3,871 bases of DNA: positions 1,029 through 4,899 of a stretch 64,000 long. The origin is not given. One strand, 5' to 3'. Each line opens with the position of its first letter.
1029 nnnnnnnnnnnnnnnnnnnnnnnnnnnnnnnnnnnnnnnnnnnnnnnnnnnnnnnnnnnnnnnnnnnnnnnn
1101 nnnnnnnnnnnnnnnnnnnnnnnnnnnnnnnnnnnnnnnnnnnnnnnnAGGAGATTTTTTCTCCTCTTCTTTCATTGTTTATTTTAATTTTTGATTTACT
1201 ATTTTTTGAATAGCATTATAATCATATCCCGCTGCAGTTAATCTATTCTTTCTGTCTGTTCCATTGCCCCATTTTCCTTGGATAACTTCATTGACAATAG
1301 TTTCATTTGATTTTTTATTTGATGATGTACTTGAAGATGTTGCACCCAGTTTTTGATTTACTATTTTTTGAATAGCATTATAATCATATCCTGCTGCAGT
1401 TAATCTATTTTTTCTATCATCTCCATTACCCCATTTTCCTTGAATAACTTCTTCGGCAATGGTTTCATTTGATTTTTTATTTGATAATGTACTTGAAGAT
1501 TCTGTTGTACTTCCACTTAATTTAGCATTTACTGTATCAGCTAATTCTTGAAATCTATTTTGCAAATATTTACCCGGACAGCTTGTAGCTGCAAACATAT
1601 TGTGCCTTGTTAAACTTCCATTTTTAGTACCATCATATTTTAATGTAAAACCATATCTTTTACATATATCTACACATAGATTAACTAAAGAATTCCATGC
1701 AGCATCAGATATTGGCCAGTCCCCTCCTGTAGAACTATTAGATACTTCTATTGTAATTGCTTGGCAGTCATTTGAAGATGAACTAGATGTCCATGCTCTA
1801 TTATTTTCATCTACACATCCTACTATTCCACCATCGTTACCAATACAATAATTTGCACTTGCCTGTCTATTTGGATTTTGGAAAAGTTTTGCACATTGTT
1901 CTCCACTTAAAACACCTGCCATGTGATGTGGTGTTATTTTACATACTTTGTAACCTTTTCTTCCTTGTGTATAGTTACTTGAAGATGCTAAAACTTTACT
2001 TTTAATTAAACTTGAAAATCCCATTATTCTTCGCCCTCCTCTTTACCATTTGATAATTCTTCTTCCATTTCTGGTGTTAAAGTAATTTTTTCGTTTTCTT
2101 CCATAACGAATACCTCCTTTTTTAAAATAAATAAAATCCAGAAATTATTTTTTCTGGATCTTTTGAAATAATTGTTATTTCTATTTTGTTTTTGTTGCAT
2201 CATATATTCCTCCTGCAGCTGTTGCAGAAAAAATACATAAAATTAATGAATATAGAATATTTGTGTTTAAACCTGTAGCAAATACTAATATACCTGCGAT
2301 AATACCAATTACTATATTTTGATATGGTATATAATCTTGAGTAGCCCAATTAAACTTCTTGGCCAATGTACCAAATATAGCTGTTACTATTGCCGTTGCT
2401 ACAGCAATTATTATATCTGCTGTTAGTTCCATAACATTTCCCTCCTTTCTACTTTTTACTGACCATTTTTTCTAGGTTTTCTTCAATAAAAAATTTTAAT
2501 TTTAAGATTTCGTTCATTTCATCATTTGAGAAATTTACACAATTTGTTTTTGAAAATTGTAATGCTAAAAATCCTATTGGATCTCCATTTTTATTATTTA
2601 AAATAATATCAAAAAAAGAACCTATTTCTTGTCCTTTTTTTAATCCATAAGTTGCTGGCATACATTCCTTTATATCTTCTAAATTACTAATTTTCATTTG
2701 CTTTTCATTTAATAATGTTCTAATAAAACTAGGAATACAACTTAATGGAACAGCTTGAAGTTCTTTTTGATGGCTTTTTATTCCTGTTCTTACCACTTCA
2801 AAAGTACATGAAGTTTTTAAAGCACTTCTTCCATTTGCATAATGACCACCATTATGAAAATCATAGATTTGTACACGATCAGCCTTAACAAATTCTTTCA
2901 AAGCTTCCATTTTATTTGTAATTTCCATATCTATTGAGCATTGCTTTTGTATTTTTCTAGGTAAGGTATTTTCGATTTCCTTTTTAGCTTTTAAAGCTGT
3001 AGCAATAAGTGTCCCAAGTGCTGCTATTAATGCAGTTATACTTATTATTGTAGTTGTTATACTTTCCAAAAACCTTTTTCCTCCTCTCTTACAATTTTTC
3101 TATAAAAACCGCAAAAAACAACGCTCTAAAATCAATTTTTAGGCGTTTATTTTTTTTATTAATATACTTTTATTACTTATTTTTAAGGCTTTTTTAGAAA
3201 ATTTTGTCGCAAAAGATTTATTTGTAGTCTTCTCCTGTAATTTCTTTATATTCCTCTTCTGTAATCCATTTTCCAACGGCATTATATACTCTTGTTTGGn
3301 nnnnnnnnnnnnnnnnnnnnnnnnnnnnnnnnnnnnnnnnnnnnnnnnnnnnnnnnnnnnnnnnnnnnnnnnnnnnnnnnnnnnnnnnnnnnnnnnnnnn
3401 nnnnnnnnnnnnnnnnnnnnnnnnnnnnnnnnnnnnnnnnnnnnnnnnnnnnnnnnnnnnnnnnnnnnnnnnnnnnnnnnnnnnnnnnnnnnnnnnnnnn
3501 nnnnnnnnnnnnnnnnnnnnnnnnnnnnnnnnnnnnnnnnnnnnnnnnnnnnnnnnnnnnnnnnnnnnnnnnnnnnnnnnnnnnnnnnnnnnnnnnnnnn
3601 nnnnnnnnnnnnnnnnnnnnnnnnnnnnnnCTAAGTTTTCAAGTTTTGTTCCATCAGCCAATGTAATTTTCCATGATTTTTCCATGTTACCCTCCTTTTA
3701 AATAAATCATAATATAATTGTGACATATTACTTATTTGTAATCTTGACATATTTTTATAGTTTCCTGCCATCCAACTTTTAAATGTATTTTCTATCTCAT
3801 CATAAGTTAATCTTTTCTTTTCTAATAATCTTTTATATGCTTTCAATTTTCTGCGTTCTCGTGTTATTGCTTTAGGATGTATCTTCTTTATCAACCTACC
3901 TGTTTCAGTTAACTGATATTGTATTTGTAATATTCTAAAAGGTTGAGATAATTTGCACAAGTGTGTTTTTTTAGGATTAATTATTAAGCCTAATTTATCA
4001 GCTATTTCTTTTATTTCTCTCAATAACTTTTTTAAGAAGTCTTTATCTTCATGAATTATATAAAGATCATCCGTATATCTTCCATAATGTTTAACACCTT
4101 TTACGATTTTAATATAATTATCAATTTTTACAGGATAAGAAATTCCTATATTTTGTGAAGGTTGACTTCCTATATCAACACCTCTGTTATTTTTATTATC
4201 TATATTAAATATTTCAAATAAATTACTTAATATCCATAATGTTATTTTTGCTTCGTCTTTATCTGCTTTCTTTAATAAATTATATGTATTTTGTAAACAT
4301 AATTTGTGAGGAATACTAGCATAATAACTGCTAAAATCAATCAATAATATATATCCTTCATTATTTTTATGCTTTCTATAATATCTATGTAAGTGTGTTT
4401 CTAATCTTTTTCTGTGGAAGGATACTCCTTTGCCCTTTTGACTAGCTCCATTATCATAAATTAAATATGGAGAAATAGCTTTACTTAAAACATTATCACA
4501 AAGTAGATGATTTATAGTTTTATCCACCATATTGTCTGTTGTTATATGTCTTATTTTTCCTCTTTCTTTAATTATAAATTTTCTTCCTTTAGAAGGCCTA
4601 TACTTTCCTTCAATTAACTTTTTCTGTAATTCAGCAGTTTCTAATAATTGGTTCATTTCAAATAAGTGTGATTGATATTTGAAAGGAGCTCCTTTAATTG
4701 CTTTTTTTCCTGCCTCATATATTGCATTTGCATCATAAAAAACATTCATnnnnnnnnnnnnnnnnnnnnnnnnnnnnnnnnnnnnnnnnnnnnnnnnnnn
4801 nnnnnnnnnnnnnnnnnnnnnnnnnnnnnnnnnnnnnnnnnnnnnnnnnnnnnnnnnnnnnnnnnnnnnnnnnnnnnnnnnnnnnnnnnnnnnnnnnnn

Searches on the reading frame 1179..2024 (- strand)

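Call 34: search_protein_families(library=phrogs, proteins=[window:1179-2024:-], max_evalue=0.00001)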
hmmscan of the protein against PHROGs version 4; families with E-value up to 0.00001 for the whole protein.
window:1179-2024:- (281 aa): 17 families
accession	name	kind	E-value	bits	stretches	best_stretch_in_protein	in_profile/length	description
phrog_7698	-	lysis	7.7e-95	319.3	3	1-177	1-165/316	endolysin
phrog_20388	-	lysis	2.4e-31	110.3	1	3-223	186-416/527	endolysin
phrog_14048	-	lysis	8.6e-30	105.5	1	12-168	12-168/305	endolysin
phrog_19265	-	unknown function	9.9e-29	101.9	1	10-199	7-202/293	-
phrog_16241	-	lysis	2.2e-26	94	1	181-279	191-289/290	endolysin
phrog_833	-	lysis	8.9e-26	92.2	1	15-195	17-203/294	endolysin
phrog_1794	-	lysis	3e-25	90.3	1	8-219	36-225/336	amidase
phrog_670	-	lysis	1.2e-15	58.4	1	42-239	130-314/596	endolysin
phrog_3861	-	lysis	4e-14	53.4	2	177-229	189-238/455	amidase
phrog_9611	-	lysis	1.6e-13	51.9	1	12-177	8-176/246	endolysin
phrog_1493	-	lysis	1.7e-13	51.5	1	17-254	24-242/394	endolysin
phrog_2338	-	lysis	3.4e-13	50.7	1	12-187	12-191/346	endolysin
phrog_15001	-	lysis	2e-11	44.6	0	224-270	310-360/367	endolysin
phrog_8164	-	lysis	9.8e-08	32.7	1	28-179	27-186/320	endolysin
phrog_3393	-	lysis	1.9e-07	32.2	1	29-226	25-184/342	endolysin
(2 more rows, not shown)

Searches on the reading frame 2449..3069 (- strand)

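Call 34: search_protein_families(library=phrogs, proteins=[window:2449-3069:-], max_evalue=0.00001)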
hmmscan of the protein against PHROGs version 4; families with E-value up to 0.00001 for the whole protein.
window:2449-3069:- (206 aa): 1 family
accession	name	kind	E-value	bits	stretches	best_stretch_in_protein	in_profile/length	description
phrog_14038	-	unknown function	2.8e-07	31.5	1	20-98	26-99/201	-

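Call 75: search_protein_families(library=pfam, proteins=[window:2449-3069:-], max_evalue=0.01)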
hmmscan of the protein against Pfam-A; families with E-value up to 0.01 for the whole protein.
window:2449-3069:- (206 aa): 0 families

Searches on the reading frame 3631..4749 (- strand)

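Call 34: search_protein_families(library=phrogs, proteins=[window:3631-4749:-], max_evalue=0.00001)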
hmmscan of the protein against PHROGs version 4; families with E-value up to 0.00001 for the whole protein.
window:3631-4749:- (372 aa): 1 family
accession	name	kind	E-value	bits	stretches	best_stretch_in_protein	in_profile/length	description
phrog_1423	-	DNA, RNA and nucleotide metabolism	1.8e-53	183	1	5-327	107-419/1040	Reverse transcriptase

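Call 75: search_protein_families(library=pfam, proteins=[window:3631-4749:-], max_evalue=0.01)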
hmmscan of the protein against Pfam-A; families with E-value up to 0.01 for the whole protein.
window:3631-4749:- (372 aa): 2 families
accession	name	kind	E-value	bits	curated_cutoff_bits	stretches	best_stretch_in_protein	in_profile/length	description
PF00078.32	RVT_1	-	4.9e-14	53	29.6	1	61-274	3-201/205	Reverse transcriptase (RNA-dependent DNA polymerase)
PF02885.22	Glycos_trans_3N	-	0.0068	16.6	26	0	305-332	4-31/63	Glycosyl transferase family, helical bundle domain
